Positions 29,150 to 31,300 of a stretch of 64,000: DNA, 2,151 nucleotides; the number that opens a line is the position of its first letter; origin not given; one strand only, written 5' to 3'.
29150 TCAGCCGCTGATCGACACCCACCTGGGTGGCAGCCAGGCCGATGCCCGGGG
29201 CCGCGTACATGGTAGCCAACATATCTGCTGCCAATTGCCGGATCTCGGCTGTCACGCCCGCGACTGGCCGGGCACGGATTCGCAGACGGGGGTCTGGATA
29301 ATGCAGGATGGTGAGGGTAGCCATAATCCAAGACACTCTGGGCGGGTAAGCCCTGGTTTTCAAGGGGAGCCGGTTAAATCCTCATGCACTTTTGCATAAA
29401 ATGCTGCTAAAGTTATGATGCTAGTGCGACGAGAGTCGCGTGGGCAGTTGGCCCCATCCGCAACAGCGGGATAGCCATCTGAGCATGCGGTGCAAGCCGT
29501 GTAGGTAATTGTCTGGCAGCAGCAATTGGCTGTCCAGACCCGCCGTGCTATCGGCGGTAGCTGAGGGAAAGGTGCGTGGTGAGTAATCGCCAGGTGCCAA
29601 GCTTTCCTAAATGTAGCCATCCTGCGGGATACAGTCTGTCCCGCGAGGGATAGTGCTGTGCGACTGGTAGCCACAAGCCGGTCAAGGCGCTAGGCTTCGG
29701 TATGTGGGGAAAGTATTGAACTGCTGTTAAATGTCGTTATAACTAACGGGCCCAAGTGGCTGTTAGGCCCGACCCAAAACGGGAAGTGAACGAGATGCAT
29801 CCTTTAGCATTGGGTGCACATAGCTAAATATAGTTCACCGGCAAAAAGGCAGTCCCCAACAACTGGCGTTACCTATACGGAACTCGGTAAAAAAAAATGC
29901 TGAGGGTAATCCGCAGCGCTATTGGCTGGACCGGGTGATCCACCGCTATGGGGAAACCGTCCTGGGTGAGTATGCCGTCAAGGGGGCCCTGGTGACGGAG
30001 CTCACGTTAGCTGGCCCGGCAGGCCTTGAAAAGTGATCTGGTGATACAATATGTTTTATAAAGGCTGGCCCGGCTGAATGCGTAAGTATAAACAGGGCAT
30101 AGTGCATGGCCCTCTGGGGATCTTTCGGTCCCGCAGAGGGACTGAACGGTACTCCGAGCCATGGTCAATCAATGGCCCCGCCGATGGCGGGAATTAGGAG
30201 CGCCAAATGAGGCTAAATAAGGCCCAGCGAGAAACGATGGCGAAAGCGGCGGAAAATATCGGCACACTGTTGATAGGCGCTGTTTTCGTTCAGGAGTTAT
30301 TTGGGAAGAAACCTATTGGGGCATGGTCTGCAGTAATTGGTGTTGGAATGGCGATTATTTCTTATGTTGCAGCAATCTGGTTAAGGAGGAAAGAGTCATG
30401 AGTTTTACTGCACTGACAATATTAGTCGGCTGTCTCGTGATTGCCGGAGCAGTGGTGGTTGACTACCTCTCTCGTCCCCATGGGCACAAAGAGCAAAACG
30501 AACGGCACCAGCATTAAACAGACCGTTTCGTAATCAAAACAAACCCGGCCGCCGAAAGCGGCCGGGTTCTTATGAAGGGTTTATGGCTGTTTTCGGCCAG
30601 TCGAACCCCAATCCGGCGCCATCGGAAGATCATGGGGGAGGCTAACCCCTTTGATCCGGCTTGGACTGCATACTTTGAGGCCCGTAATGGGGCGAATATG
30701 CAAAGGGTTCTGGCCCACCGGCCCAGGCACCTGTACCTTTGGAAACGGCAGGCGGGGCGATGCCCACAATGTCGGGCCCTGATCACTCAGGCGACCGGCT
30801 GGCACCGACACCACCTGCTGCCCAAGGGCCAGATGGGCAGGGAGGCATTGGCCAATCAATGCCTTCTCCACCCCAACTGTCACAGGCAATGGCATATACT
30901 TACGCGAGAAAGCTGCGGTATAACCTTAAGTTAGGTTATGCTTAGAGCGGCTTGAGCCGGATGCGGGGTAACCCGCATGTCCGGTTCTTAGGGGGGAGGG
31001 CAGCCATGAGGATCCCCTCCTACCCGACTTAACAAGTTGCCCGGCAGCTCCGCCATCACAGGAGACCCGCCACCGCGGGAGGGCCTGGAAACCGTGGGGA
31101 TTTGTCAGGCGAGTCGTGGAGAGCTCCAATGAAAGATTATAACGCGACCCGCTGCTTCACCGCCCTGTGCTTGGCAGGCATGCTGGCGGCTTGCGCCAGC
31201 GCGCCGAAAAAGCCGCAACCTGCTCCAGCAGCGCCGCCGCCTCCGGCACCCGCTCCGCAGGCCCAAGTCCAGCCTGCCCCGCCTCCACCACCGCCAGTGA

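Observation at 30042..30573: Self-contained two-gene small-membrane-protein cassette occupying the place of the RT ORF in domain IV of a group II intron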

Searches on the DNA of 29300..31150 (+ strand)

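Call 5: search_rna_families(source=window, start=29300, end=31150, threshold=evalue, max_evalue=10)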
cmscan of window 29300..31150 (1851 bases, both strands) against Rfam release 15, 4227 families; matches with E-value up to 10: 9.
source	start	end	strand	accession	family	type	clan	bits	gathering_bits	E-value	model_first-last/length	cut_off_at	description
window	29539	29689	+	RF02012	group-II-D1D4-7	Intron;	CL00102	94.6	34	5.6e-20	1-151/151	no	Group II catalytic intron D1-D4-7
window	30952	31028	+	RF00029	Intron_gpII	Intron;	-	64.5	40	6.2e-12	1-77/77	no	Group II catalytic intron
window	30950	30991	+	RF04336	Plastid-petD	Intron;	-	32.6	65.5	0.00017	6-47/47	no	Plastid-petD group II-D5 intron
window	30954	30987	+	RF04356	Plastid-ndhA-ndhB-1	Intron;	CL00155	32.1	61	4.7e-05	9-42/49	no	Plastid-ndhA-ndhB-1 group II-D5 intron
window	30513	30580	+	RF02067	STnc310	Gene; sRNA;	-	19.4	40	1.4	1-61/61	no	Salmonella enterica sRNA STnc310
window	30100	30167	+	RF01014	mir-1306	Gene; miRNA;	-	17.2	70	2.3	1-72/72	no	mir-1306 microRNA precursor family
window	30544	30571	-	RF02067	STnc310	Gene; sRNA;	-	16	40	9.1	20-47/61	no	Salmonella enterica sRNA STnc310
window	30128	30193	+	RF02926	DUF2693-FD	Gene; sRNA;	-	15.3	44.5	7.4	1-49/49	no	DUF2693-FD RNA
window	29888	30040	+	RF00379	c-di-AMP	Cis-reg; riboswitch;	-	12.9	38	8.1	1-134/134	no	c-di-AMP riboswitch aptamer (ydaO/yuaA leader)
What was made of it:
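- On Known cis-regulatory RNA / riboswitch class: In an E-value-mode scan, nothing in the leader exceeded about 17 bits or had E below 1 (call 5).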

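Call 16: search_rna_families(sources=[L001, L009, L003], threshold=evalue, max_evalue=1)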
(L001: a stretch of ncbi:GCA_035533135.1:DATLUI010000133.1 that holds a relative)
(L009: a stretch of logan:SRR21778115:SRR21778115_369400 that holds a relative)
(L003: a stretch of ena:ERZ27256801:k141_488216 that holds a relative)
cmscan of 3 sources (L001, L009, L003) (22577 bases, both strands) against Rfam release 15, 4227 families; matches with E-value up to 1: 5.
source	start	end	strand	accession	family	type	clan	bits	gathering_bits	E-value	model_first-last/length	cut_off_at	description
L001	1324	1387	-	RF01144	sR17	Gene; snRNA; snoRNA; CD-box;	-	21.7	36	0.36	1-55/55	no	Small nucleolar RNA sR17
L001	11639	11727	+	RF00292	snoTBR5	Gene; snRNA; snoRNA; CD-box;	-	21.5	44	0.46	1-94/94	no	Small nucleolar RNA TBR5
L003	8704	8792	+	RF00292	snoTBR5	Gene; snRNA; snoRNA; CD-box;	-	21.5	44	0.46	1-94/94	no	Small nucleolar RNA TBR5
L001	7801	7846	+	RF01962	RMST_1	Gene; lncRNA;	-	20.5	40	0.77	1-61/61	no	Rhabdomyosarcoma 2 associated transcript conserved region 1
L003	4866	4911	+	RF01962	RMST_1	Gene; lncRNA;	-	20.5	40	0.77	1-61/61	no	Rhabdomyosarcoma 2 associated transcript conserved region 1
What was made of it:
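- On Known cis-regulatory RNA / riboswitch class: Nothing was found in L001 or L009 either (call 16).
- No Rfam family matches (calls 5, 16).
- Tried and rejected: None found (calls 5, 16).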

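Call 19: search_dna_similar(query=window:29400-31040:+, collection=plasmids, mode=distant, max_rows=15)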
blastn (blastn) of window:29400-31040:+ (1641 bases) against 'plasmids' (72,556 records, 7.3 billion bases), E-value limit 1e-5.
Records with a match: 238; places in all: 249; records where one place covers at least 80% of the query: 0.
Best place of each record, by identity: 90-95% 2; 80-90% 172; 60-80% 64.
By first word of the organism name: Escherichia 150; Priestia 52; Rhizobium 8; Salmonella 6; Burkholderia 4; Cupriavidus 4; Streptomyces 3; Hymenobacter 1; Mesorhizobium 1; Paraburkholderia 1; and 8 more.
By predicted mobility (MOB-suite, as given by PLSDB): non-mobilizable 152; conjugative 67; mobilizable 19.
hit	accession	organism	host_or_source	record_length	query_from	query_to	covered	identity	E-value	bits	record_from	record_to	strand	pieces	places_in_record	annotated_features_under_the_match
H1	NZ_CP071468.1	Priestia megaterium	whole organism,Hypersaline environment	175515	1550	1639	5%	78.0%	3e-9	72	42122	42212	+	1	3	none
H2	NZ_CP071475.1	Priestia megaterium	whole organism,Hypersaline environment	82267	1550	1639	5%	78.0%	3e-9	72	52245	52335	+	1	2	none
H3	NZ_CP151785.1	Priestia megaterium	whole organism,soil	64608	1550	1639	5%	77.2%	5e-7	65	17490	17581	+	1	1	none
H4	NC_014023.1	Priestia megaterium QM B1551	-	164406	1550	1639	5%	76.9%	1e-7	67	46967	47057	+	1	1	none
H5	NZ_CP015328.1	Priestia filamentosa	plant,Cell culture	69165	1550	1637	5%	77.5%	4e-8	68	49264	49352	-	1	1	none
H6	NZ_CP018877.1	Priestia megaterium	Camellia oleifera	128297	1550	1637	5%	77.5%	4e-8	68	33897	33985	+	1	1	none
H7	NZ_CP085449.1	Priestia megaterium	single cell,soil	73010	1550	1637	5%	77.5%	4e-8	68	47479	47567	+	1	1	none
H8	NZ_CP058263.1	Priestia megaterium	cell culture,potash salt dump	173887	1550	1637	5%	77.5%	4e-8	68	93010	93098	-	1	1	none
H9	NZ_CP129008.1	Priestia aryabhattai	mixed culture,sea water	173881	1550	1637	5%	77.5%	4e-8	68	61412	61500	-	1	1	none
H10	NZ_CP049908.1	Hymenobacter sp. HDW8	single bacterial strain,Siniperca ...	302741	1543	1630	5%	76.9%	1e-7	67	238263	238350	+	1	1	Y-family DNA polymerase | ltrA: group II intron reverse transcriptase/maturase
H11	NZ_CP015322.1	Mesorhizobium amorphae CCNWGS0123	Robinia pseudoacacia,cell culture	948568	1550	1629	5%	84.3%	5e-13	84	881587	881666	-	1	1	none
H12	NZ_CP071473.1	Priestia megaterium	whole organism,Hypersaline environment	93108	1550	1637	5%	76.4%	2e-6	64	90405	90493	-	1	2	none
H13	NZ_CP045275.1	Priestia megaterium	pure culture,Paper surface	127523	1550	1637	5%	76.4%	2e-6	64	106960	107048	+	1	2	none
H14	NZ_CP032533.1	Priestia megaterium NCT-2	contaminated soil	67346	1550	1637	5%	76.4%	2e-6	64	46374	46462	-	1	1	none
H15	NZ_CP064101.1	Priestia aryabhattai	cell culture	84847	1550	1637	5%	76.4%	2e-6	64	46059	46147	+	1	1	none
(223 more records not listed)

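Call 69: search_rna_families(sources=[L054, L051, L059], threshold=gathering)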
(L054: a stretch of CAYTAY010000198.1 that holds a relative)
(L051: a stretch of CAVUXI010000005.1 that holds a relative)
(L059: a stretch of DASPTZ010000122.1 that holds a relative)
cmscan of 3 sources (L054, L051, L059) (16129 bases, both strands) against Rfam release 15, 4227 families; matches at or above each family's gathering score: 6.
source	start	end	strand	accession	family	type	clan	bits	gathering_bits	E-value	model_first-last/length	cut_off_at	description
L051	1520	1673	+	RF02012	group-II-D1D4-7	Intron;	CL00102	123.4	34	3.6e-26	1-151/151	no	Group II catalytic intron D1-D4-7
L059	1526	1677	+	RF02012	group-II-D1D4-7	Intron;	CL00102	121.1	34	1.4e-25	1-151/151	no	Group II catalytic intron D1-D4-7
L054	1541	1692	+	RF02012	group-II-D1D4-7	Intron;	CL00102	117.3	34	1.2e-24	1-151/151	no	Group II catalytic intron D1-D4-7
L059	3865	3941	+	RF00029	Intron_gpII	Intron;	-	64.9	40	4.4e-11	1-77/77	no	Group II catalytic intron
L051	3865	3941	+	RF00029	Intron_gpII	Intron;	-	64.3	40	6.1e-11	1-77/77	no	Group II catalytic intron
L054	3864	3940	+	RF00029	Intron_gpII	Intron;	-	61.6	40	2.7e-10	1-77/77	no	Group II catalytic intron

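Call 74: search_dna_similar(query=L021:324-372:+, collection=plasmids, mode=distant, max_evalue=10, max_rows=10)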
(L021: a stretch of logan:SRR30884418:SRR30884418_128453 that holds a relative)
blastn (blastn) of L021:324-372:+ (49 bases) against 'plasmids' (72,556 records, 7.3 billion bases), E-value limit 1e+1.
Records with a match: 15; places in all: 15; records where one place covers at least 80% of the query: 0.
Best place of each record, by identity: 90-95% 3; 80-90% 12.
By first word of the organism name: Dinoroseobacter 6; Streptomyces 2; Sagittula 1; Phaeobacter 1; Pukyongiella 1; Marinibacterium 1; Salipiger 1; Ensifer 1; Nitratidesulfovibrio 1.
By predicted mobility (MOB-suite, as given by PLSDB): conjugative 10; mobilizable 3; non-mobilizable 2.
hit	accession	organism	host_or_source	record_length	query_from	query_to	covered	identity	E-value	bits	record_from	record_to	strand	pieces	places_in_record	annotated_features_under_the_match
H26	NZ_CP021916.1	Sagittula sp. P11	cell culture,sulfidic waters (60 m) ...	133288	6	43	78%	85.0%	8e-1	37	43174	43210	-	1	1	protein-disulfide reductase DsbD domain-containing protein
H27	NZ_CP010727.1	Phaeobacter inhibens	cell culture,clam larvae aquaculture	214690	6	43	78%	85.0%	8e-1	37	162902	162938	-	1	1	protein-disulfide reductase DsbD domain-containing protein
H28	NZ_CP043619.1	Pukyongiella litopenaei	Penaeus vannamei (shrimp),cultured ...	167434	6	43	78%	85.0%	8e-1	37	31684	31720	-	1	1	protein-disulfide reductase DsbD domain-containing protein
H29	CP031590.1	Marinibacterium anthonyi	Isolate culture,marine surface water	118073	6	43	78%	85.0%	8e-1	37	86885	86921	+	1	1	dsbD_3: Thiol:disulfide interchange protein DsbD precursor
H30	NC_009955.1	Dinoroseobacter shibae DFL 12 = DSM 16493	-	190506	6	43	78%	85.0%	8e-1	37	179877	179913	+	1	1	protein-disulfide reductase DsbD domain-containing protein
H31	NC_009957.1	Dinoroseobacter shibae DFL 12 = DSM 16493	-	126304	6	43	78%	85.0%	8e-1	37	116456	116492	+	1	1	protein-disulfide reductase DsbD domain-containing protein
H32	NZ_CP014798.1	Salipiger profundus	single cell,environmental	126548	6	43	78%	85.0%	8e-1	37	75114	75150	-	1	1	protein-disulfide reductase DsbD domain-containing protein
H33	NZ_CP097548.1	Dinoroseobacter shibae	Alexandrium ostenfeldii,pure culture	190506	6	43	78%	85.0%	8e-1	37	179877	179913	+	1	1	protein-disulfide reductase DsbD domain-containing protein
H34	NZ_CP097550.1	Dinoroseobacter shibae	Alexandrium ostenfeldii,pure culture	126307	6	43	78%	85.0%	8e-1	37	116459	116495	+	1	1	protein-disulfide reductase DsbD domain-containing protein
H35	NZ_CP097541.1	Dinoroseobacter shibae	Prorocentrum lima,pure culture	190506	6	43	78%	85.0%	8e-1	37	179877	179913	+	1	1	protein-disulfide reductase DsbD domain-containing protein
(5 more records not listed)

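Call 75: search_dna_similar(query=window:29898-30571:+, collection=plasmids, mode=distant, max_evalue=0.001, max_rows=10)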
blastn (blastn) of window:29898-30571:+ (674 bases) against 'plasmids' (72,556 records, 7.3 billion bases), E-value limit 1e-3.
No match.

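Call 104: search_rna_families(sources=[L071, L074, L082, L100], threshold=gathering)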
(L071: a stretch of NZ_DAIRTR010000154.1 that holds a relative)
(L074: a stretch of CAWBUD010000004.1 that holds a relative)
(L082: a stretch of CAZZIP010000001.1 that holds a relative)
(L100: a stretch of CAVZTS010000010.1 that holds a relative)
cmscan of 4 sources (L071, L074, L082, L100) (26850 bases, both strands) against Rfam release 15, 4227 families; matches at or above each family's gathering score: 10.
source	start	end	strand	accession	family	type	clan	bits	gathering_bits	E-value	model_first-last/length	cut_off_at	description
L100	2041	2193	+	RF02012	group-II-D1D4-7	Intron;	CL00102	124.7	34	2.9e-26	1-151/151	no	Group II catalytic intron D1-D4-7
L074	1520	1672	+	RF02012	group-II-D1D4-7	Intron;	CL00102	114.2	34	1.1e-23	1-151/151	no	Group II catalytic intron D1-D4-7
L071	117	193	+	RF00029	Intron_gpII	Intron;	-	68.8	40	8.1e-12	1-77/77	no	Group II catalytic intron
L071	1478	1554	+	RF00029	Intron_gpII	Intron;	-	68.8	40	8.1e-12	1-77/77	no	Group II catalytic intron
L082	1885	1961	+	RF00029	Intron_gpII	Intron;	-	64.6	40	8.6e-11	1-77/77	no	Group II catalytic intron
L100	1799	1875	+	RF00029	Intron_gpII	Intron;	-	63.4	40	1.7e-10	1-77/77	no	Group II catalytic intron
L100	3865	3941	+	RF00029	Intron_gpII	Intron;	-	63.4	40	1.7e-10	1-77/77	no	Group II catalytic intron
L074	1242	1318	+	RF00029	Intron_gpII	Intron;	-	63.2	40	1.9e-10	1-77/77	no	Group II catalytic intron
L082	3864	3939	+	RF00029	Intron_gpII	Intron;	-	62.9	40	2.2e-10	1-77/77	no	Group II catalytic intron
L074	3868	3937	+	RF00029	Intron_gpII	Intron;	-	55.4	40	1.6e-08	1-77/77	no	Group II catalytic intron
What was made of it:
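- On Intron-borne cargo (cargo that moves with the ribozyme): Rfam hits on seven of those loci were intron domains only (calls 69, 104).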
